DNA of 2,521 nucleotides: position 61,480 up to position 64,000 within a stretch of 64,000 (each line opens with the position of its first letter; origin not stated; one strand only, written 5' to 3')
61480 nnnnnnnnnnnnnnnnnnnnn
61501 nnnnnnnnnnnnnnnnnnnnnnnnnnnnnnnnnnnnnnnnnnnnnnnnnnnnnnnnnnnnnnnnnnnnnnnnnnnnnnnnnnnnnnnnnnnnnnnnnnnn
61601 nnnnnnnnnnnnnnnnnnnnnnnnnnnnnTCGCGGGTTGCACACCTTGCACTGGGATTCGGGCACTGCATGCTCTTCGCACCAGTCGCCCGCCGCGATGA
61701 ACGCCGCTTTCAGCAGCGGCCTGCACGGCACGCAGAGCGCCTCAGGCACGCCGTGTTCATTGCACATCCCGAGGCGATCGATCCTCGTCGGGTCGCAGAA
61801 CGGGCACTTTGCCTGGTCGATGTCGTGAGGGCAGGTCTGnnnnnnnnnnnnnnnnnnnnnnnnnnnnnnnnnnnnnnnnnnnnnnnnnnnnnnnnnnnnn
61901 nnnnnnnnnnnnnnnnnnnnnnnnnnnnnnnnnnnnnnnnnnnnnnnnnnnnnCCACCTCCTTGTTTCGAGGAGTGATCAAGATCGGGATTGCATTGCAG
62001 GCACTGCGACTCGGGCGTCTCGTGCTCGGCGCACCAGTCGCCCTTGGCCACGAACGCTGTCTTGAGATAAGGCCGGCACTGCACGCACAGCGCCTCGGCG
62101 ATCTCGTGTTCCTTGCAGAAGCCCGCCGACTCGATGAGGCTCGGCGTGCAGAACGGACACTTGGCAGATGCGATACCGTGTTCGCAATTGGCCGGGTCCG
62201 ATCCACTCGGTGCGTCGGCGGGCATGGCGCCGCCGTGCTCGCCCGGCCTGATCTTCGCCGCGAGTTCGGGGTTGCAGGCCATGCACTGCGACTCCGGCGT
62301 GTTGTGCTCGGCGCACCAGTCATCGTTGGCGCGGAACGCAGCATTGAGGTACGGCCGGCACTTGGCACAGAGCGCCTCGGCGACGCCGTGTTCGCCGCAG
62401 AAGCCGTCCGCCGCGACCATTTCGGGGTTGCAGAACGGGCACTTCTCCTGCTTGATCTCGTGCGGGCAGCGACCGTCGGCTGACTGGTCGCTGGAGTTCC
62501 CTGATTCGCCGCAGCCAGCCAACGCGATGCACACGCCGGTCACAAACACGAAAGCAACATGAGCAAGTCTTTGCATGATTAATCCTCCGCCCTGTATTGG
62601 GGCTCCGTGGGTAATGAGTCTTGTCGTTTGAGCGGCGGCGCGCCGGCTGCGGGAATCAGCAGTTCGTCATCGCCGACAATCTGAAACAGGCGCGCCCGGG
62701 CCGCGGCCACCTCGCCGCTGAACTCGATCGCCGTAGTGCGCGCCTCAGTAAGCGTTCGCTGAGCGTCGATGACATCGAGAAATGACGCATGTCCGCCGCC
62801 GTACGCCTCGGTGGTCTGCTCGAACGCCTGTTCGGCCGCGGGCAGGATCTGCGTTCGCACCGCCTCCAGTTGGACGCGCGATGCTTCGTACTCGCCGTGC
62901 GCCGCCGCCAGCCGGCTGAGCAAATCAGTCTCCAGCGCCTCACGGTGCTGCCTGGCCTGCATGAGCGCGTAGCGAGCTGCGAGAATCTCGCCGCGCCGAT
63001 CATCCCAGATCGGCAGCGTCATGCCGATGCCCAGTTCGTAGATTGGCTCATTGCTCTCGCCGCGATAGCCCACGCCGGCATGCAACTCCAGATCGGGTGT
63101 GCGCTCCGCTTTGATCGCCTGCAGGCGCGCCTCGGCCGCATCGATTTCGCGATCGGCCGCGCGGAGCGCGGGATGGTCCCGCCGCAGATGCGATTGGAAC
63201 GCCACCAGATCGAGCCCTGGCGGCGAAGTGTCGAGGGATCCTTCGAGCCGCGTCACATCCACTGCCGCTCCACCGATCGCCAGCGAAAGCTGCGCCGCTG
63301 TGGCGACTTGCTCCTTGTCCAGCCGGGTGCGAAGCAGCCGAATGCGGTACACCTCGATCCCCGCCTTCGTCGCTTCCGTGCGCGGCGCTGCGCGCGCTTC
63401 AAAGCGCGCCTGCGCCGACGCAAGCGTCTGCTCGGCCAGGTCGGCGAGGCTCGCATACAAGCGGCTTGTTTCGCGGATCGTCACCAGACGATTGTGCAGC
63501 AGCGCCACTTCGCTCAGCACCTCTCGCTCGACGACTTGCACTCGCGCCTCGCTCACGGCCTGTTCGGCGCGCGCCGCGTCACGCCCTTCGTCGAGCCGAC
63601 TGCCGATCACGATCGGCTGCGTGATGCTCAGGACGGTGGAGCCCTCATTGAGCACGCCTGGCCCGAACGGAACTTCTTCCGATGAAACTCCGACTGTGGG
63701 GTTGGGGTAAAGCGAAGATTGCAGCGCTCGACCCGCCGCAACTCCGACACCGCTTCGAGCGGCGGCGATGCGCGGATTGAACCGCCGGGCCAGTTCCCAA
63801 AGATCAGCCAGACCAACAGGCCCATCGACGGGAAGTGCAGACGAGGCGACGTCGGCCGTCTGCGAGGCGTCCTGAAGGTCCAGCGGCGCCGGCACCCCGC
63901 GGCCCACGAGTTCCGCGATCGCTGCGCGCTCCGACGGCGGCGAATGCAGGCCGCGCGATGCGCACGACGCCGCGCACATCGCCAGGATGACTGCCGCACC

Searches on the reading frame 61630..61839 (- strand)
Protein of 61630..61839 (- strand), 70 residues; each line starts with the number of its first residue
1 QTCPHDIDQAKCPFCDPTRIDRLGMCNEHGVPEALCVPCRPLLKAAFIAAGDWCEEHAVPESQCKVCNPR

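Call 23: find_related_loci(query=A2, collection=genome_contigs, flank=6000)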
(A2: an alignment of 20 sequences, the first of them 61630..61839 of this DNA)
Query A2 (70 aa) in genome_contigs; peptide patterns used: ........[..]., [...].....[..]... (x = any residue, [..] = any of these).
600 stretches matched a pattern (row limit reached: there are more); 533 encode a relative of the query (tblastn E <= 1e-3); the best 80 are kept; 80 distinct loci.
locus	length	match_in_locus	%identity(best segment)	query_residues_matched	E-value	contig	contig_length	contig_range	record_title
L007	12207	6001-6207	81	1-69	3e-38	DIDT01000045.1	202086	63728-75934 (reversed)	MAG TPA_asm: Phycisphaerales bacterium UBA5793 UBA5793_contig_9, whole genome shotgun sequence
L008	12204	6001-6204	78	2-69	3e-37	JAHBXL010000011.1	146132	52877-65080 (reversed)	MAG: Phycisphaeraceae bacterium isolate ACE_PLA19 PLA19_11, whole genome shotgun sequence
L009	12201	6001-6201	79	3-69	5e-37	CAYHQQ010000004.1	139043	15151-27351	MAG TPA_asm: uncultured Phycisphaeraceae bacterium isolate ERP119705_co14_540 genome assembly, contig: NODE_47_length_13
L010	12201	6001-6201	78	3-69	1e-36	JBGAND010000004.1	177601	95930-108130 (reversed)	MAG: Phycisphaerales bacterium isolate MAG_MBR_H10.24 MBRH10-24_opera_contig_350, whole genome shotgun sequence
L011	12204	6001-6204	76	2-69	3e-36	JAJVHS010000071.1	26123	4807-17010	MAG: Phycisphaerales bacterium isolate Bin_122_1R c_000000004392, whole genome shotgun sequence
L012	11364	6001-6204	75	2-69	2e-35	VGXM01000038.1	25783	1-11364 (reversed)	MAG: Phycisphaerae bacterium isolate M_DeepCast_65m_mx_077 M_DeepCast_65m_mx_077_Ga0194120_10003437, whole genome shotgu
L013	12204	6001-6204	76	2-69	1e-34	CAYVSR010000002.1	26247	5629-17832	MAG TPA_asm: uncultured Phycisphaeraceae bacterium isolate SRP287051_co2_188 genome assembly, contig: NODE_3801_length_2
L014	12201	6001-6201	69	3-69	3e-31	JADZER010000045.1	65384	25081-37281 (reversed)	MAG: Phycisphaerales bacterium isolate SJ83 c_000001064244, whole genome shotgun sequence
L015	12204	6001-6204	68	2-69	5e-29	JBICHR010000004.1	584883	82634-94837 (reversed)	MAG: Phycisphaerales bacterium JB052 k141_172489, whole genome shotgun sequence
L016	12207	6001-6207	64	1-69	2e-28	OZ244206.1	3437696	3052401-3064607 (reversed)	MAG: Phycisphaerales bacterium isolate ffed7d32-17eb-4fab-9bc9-3907e3393155 genome assembly, chromosome: 1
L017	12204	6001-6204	65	2-69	1e-28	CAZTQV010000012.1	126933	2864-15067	MAG TPA_asm: uncultured Phycisphaeraceae bacterium isolate SRP342821_co1_63 genome assembly, contig: NODE_81_length_1269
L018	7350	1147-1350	65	2-69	3e-28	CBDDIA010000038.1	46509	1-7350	MAG: Phycisphaerales bacterium isolate c7069bff-05d5-4e62-a3ea-b3637d8d6532 genome assembly, contig: contig_38, whole ge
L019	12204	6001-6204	65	2-69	9e-28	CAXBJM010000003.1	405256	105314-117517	MAG TPA_asm: uncultured bacterium isolate ERR2762130_maxbin2_13 genome assembly, contig: ERZ3421648.10, whole genome sho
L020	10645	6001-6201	63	1-67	2e-27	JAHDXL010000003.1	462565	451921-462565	MAG: Phycisphaerales bacterium isolate PLA8 NODE_28_length_462565_cov_13.598138, whole genome shotgun sequence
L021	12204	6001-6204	66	2-69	3e-27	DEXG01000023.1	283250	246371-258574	MAG TPA_asm: Phycisphaerales bacterium UBA3190 UBA3190_contig_2108, whole genome shotgun sequence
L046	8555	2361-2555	58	5-69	4e-24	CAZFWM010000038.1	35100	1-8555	MAG TPA_asm: uncultured Thermodesulfobacteriota bacterium isolate SRP077602_co7_231 genome assembly, contig: NODE_5861_l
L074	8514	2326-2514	54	5-69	1e-21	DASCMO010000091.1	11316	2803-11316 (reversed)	MAG TPA_asm: Planctomycetota bacterium isolate Fu_MAG_107 c_000000837240, whole genome shotgun sequence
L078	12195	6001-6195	55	5-69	1e-21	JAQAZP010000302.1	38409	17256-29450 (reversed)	MAG: Acidobacteriota bacterium isolate MAG_302_bin-08 302_bin-08_ctg-302, whole genome shotgun sequence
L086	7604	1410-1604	55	5-69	4e-21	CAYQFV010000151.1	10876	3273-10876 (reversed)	MAG TPA_asm: uncultured Phycisphaeraceae bacterium isolate binchicken_co253_191 genome assembly, contig: NODE_4477_lengt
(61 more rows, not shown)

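Call 27: search_protein_representatives(alignment_id=A2)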
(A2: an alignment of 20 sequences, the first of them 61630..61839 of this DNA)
Query: 20 sequences, 70 profile positions. Proteins with E-value up to 0.001 (for the whole library): 637; up to 1e-10: 330; up to 1e-30: 35. The best 150 are listed.
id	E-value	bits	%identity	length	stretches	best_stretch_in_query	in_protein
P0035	5.2e-73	257.6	-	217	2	2-70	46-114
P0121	7.5e-65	231.5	-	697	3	2-69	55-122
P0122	1.7e-52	191.9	-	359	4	23-69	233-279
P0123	1.1e-51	189.3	-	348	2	3-69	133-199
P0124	2.8e-51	188.0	-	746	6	22-69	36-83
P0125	3.5e-51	187.7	-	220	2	4-70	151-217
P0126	6.5e-51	186.8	-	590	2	2-70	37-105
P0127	8.3e-50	183.3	-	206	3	4-69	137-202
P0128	1.9e-49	182.1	-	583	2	2-69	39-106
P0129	7.4e-49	180.2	-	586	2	2-70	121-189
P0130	1.3e-48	179.4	-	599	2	9-69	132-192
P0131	2.1e-47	175.5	-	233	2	4-68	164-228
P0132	4.6e-47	174.5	-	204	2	9-69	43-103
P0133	1.1e-46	173.3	-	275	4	30-70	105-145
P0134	1.9e-46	172.5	-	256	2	4-70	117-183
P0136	6.0e-45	167.7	-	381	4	4-67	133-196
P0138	1.5e-42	160.1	-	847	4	28-70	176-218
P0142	1.2e-40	154.0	-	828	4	24-70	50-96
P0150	1.6e-32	127.9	-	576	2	2-69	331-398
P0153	4.2e-31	123.4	-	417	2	20-70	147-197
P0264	1.5e-18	83.1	-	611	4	46-68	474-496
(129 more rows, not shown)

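Call 37: search_protein_families(library=pfam, proteins=[P0121, P0122, P0123, P0124, P0136, P0138, P0142, P0150, P0153, P0264], max_evalue=0.001)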
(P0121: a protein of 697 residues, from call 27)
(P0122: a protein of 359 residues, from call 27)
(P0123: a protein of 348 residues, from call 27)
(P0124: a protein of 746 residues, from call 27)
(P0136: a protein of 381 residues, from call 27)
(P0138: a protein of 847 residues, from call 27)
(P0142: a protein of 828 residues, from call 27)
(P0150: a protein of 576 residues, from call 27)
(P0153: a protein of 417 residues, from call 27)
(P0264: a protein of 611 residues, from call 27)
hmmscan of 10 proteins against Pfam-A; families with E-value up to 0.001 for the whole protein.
P0121 (697 aa): 3 families
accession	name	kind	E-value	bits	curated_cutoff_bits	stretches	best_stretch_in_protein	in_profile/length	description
PF16576.10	HlyD_D23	-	4.7e-53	180.1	30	1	368-603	6-213/214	Barrel-sandwich domain of CusB or HlyD membrane-fusion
PF13437.12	HlyD_3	-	5.8e-23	82.1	22.2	1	500-595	1-97/106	HlyD family secretion protein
PF13533.13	Biotin_lipoyl_2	-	0.00031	20.9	29.8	0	383-413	2-32/32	Biotin-lipoyl like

P0122 (359 aa): 0 families

P0123 (348 aa): 2 families
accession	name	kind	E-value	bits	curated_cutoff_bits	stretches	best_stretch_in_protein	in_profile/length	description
PF16576.10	HlyD_D23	-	1.8e-06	27.8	30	1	269-335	3-70/214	Barrel-sandwich domain of CusB or HlyD membrane-fusion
PF13533.13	Biotin_lipoyl_2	-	2.7e-06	27.5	29.8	1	287-317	2-32/32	Biotin-lipoyl like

P0124 (746 aa): 4 families
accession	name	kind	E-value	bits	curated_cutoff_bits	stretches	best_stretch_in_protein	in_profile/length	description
PF16576.10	HlyD_D23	-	8.3e-32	110.6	30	2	467-657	33-213/214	Barrel-sandwich domain of CusB or HlyD membrane-fusion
PF13437.12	HlyD_3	-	4.6e-15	56.7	22.2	1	554-648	2-96/106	HlyD family secretion protein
PF13533.13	Biotin_lipoyl_2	-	1.5e-09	37.8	29.8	2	554-582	3-31/32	Biotin-lipoyl like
PF00364.28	Biotin_lipoyl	-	4.8e-09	36.4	22.1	0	375-403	44-72/73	Biotin-requiring enzyme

P0136 (381 aa): 2 families
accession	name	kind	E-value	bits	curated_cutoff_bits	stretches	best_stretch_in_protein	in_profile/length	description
PF16576.10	HlyD_D23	-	2e-11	44.1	30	1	253-349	2-101/214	Barrel-sandwich domain of CusB or HlyD membrane-fusion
PF13533.13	Biotin_lipoyl_2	-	3.6e-08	33.5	29.8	1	272-300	2-30/32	Biotin-lipoyl like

P0138 (847 aa): 3 families
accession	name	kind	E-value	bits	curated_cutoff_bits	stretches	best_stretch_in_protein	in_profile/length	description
PF16576.10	HlyD_D23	-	5e-44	150.6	30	2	585-758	57-213/214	Barrel-sandwich domain of CusB or HlyD membrane-fusion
PF13437.12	HlyD_3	-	1.8e-21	77.3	22.2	1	656-750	2-97/106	HlyD family secretion protein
PF13533.13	Biotin_lipoyl_2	-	4.8e-05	23.5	29.8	1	355-383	2-30/32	Biotin-lipoyl like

P0142 (828 aa): 2 families
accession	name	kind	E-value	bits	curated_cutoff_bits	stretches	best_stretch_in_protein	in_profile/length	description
PF16576.10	HlyD_D23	-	3.2e-43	148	30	2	543-739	30-213/214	Barrel-sandwich domain of CusB or HlyD membrane-fusion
PF13437.12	HlyD_3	-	1.5e-21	77.5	22.2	1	637-730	2-96/106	HlyD family secretion protein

P0150 (576 aa): 2 families
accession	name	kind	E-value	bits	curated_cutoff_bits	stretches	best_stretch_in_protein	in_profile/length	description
PF16576.10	HlyD_D23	-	6.1e-45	153.6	30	1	76-318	3-202/214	Barrel-sandwich domain of CusB or HlyD membrane-fusion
PF13437.12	HlyD_3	-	4.2e-14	53.6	22.2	1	226-321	2-97/106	HlyD family secretion protein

P0153 (417 aa): 2 families
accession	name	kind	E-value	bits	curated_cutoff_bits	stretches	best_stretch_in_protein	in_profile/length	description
PF16576.10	HlyD_D23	-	4e-10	39.8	30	1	268-371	2-102/214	Barrel-sandwich domain of CusB or HlyD membrane-fusion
PF13533.13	Biotin_lipoyl_2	-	2.5e-05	24.4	29.8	1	287-317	2-32/32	Biotin-lipoyl like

P0264 (611 aa): 3 families
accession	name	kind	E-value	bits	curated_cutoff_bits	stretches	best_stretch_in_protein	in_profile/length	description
PF16576.10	HlyD_D23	-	2.4e-42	145.1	30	1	83-321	8-203/214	Barrel-sandwich domain of CusB or HlyD membrane-fusion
PF13437.12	HlyD_3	-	2.1e-20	73.9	22.2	1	228-323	2-97/106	HlyD family secretion protein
PF13533.13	Biotin_lipoyl_2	-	0.00047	20.4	29.8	0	100-126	6-32/32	Biotin-lipoyl like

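Call 46: search_protein_families(library=pfam, proteins=[L074:187-570:+, L046:1206-1577:+, L012:3176-3682:+, L016:3620-4084:+, L078:4125-4493:+, L086:765-1118:+], max_evalue=0.01)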
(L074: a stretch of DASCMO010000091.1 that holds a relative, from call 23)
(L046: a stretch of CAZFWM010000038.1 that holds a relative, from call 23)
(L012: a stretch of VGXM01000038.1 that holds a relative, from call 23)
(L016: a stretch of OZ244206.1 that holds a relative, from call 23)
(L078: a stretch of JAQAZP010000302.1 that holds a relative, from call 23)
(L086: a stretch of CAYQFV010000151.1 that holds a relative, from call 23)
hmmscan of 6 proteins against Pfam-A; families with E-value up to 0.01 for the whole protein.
L074:187-570:+ (127 aa): 3 families
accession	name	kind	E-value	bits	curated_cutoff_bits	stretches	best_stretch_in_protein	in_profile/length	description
PF01022.26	HTH_5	-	4.3e-11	42.9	22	1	48-90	1-43/47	Bacterial regulatory protein, arsR family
PF12840.13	HTH_20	-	2.8e-05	24.4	27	1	46-92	1-48/51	Helix-turn-helix domain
PF25212.1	HVO_A0114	-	0.0055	16.9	27.6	1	38-99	12-73/84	HVO_A0114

L046:1206-1577:+ (123 aa): 5 families
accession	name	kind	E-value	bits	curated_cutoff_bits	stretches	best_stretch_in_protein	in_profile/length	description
PF01022.26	HTH_5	-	5.2e-15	55.5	22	1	45-90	1-46/47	Bacterial regulatory protein, arsR family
PF12840.13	HTH_20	-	1.2e-10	41.7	27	1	43-92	1-51/51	Helix-turn-helix domain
PF25212.1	HVO_A0114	-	0.0025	18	27.6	1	37-97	14-74/84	HVO_A0114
PF13412.12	HTH_24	-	0.0065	16.5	21.9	0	64-90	22-48/48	Winged helix-turn-helix DNA-binding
PF09339.16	HTH_IclR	-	0.0097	16.1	22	0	64-91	23-50/52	IclR helix-turn-helix domain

L012:3176-3682:+ (168 aa): 0 families

L016:3620-4084:+ (154 aa): 0 families

L078:4125-4493:+ (122 aa): 0 families

L086:765-1118:+ (117 aa): 0 families

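Call 47: search_protein_families(library=ncbifam, proteins=[L074:187-570:+, L046:1206-1577:+, L012:3176-3682:+, L016:3620-4084:+, L078:4125-4493:+, L086:765-1118:+], max_evalue=0.01)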
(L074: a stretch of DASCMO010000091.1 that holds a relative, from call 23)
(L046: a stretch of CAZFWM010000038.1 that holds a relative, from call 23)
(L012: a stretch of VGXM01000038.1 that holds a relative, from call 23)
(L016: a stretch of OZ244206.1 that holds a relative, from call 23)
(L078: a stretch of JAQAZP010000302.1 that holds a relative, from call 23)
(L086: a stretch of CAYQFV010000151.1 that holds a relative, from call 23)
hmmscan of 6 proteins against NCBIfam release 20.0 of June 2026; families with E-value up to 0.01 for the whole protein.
L074:187-570:+ (127 aa): 8 families
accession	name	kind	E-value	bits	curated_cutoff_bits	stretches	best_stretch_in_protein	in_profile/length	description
NF033788.1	HTH_metalloreg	subfamily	1.2e-20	73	55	1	40-109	2-72/77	metalloregulator ArsR/SmtB family transcription factor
NF040642.1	sulf_sens_BigR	equivalog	6e-12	45.5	155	1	36-107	7-78/95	sulfite-sensing transcriptional repressor BigR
NF045707.1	Dbac_1936_reg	equivalog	2e-08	34.2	115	1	37-112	5-80/99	ArsR/SmtB-type metalloregulator TsoR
NF041413.1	ArsR_Rv2640c_fam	equivalog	3.8e-08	33.7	155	1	34-105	27-101/118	Rv2640c family ArsR-like transcriptional regulator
NF007528.0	PRK10141.1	subfamily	1.6e-06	27.9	97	1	43-106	10-74/117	metalloregulator ArsR/SmtB family transcription factor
NF047906.1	CdPbTransRegCmtR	equivalog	2.9e-05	23.9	150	1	44-109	16-81/104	Cd(II)/Pb(II)-sensing metalloregulatory transcriptional regulator CmtR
NF052532.1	TransRegPagRBaca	equivalog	0.00016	21.7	170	1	40-108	18-86/99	transcriptional repressor PagR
NF033789.1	repress_SdpR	subfamily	0.00017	21.4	100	1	43-105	2-64/79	autorepressor SdpR family transcription factor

L046:1206-1577:+ (123 aa): 11 families
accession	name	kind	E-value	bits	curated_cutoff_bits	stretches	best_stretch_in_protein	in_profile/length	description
NF033788.1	HTH_metalloreg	subfamily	9.6e-24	83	55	1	37-106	2-72/77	metalloregulator ArsR/SmtB family transcription factor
NF007528.0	PRK10141.1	subfamily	7.3e-13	48.4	97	1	40-103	10-74/117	metalloregulator ArsR/SmtB family transcription factor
NF033789.1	repress_SdpR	subfamily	7.3e-12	45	100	1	41-103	3-65/79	autorepressor SdpR family transcription factor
NF040642.1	sulf_sens_BigR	equivalog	2.1e-11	43.8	155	1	37-109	11-83/95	sulfite-sensing transcriptional repressor BigR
NF041413.1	ArsR_Rv2640c_fam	equivalog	8.3e-10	39.1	155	1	37-102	33-101/118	Rv2640c family ArsR-like transcriptional regulator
NF052532.1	TransRegPagRBaca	equivalog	1.2e-07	31.7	170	1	32-102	13-83/99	transcriptional repressor PagR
NF047906.1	CdPbTransRegCmtR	equivalog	1.4e-07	31.3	150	1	41-110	16-85/104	Cd(II)/Pb(II)-sensing metalloregulatory transcriptional regulator CmtR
NF053755.1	MsvR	equivalog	1.4e-05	24.9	220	1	38-93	5-60/236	transcriptional factor MsvR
NF053602.1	Phr_regulator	exception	5.5e-05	22.8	320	1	41-94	7-60/191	heat shock transcription regulator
NF045707.1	Dbac_1936_reg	equivalog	0.0003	20.7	115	1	33-103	4-74/99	ArsR/SmtB-type metalloregulator TsoR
NF047699.2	sulf_reg_SurR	exception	0.0046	16.7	250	1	38-94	3-60/221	sulfur metabolism transcriptional regulator SurR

L012:3176-3682:+ (168 aa): 0 families

L016:3620-4084:+ (154 aa): 0 families

L078:4125-4493:+ (122 aa): 0 families

L086:765-1118:+ (117 aa): 0 families

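Call 51: search_solved_structures(query=A2, max_evalue=10, show_alignments=3)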
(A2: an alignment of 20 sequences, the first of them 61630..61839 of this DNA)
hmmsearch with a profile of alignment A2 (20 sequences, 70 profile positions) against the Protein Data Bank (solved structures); distinct sequences matched with E-value up to 10: 0.
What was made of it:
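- On Known zinc-finger folds in the PDB: The profile search of the PDB gave 0 hits at E <= 10 (call 51).
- Tried and rejected: The search with the module profile gave 0 hits at E <= 10 (call 51).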

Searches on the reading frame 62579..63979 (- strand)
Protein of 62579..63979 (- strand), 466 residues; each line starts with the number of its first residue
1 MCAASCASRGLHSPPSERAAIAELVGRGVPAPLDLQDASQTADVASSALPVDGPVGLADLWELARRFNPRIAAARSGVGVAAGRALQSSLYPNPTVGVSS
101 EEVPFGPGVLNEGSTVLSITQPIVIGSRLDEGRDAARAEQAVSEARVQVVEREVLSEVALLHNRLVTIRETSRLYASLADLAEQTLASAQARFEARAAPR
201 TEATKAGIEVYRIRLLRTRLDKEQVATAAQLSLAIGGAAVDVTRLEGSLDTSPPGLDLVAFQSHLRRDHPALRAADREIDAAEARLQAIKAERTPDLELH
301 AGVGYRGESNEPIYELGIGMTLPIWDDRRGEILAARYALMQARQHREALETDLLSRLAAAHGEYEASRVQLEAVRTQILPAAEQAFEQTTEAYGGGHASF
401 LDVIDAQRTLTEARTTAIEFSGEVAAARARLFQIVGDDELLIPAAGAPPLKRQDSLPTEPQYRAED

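Call 3: search_protein_families(library=pfam, proteins=[window:62579-63979:-], max_evalue=1)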
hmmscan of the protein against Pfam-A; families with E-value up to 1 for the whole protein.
window:62579-63979:- (466 aa): 1 family
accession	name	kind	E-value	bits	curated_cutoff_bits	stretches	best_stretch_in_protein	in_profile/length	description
PF02321.23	OEP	-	2.1e-48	165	22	2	264-436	7-187/187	Outer membrane efflux protein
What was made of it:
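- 62579..63979 (-): Outer-membrane factor (TolC/CzcC-like), first gene of the operon seen in the window. The upstream region is cut off by the window end. Pfam OEP 165 bits, two stretches (call 3).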

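Call 4: search_protein_families(library=ncbifam, proteins=[window:62579-63979:-], max_evalue=1)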
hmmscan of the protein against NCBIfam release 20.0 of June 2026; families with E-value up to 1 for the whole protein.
window:62579-63979:- (466 aa): 8 families
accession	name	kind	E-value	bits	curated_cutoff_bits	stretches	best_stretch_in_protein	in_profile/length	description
NF045679.1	DiMtlExpIhpA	equivalog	7.1e-24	84.2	650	1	64-436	40-413/424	divalent metal ion exporter subunit IhpA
TIGR01844.1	type_I_sec_TolC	subfamily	2.4e-22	79.5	225.15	1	56-436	4-398/414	TolC family outer membrane protein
TIGR01845.1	outer_NodT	subfamily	6e-09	35.2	210.05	1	133-436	146-458/460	efflux transporter outer membrane subunit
NF033143.1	efflux_OM_AdeK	equivalog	7.1e-06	25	900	2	313-437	125-251/480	multidrug efflux RND transporter AdeIJK outer membrane channel subunit AdeK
NF008524.1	PRK11459.1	equivalog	4.1e-05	22.6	650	1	118-238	355-475/478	multidrug resistance outer membrane protein MdtQ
NF033142.1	efflux_OM_AdeC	exception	0.0016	17.1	975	1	262-416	277-439/465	multidrug efflux RND transporter AdeABC outer membrane channel subunit AdeC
NF007002.0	PRK09465.1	equivalog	0.021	13.4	495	1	270-433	38-207/460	outer membrane channel protein TolC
NF007390.0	PRK09915.1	equivalog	0.27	9.9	597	1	120-238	360-478/488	MdtP family multidrug efflux transporter outer membrane subunit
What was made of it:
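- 62579..63979 (-): Weak NCBIfam IhpA and TolC hits (call 4).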
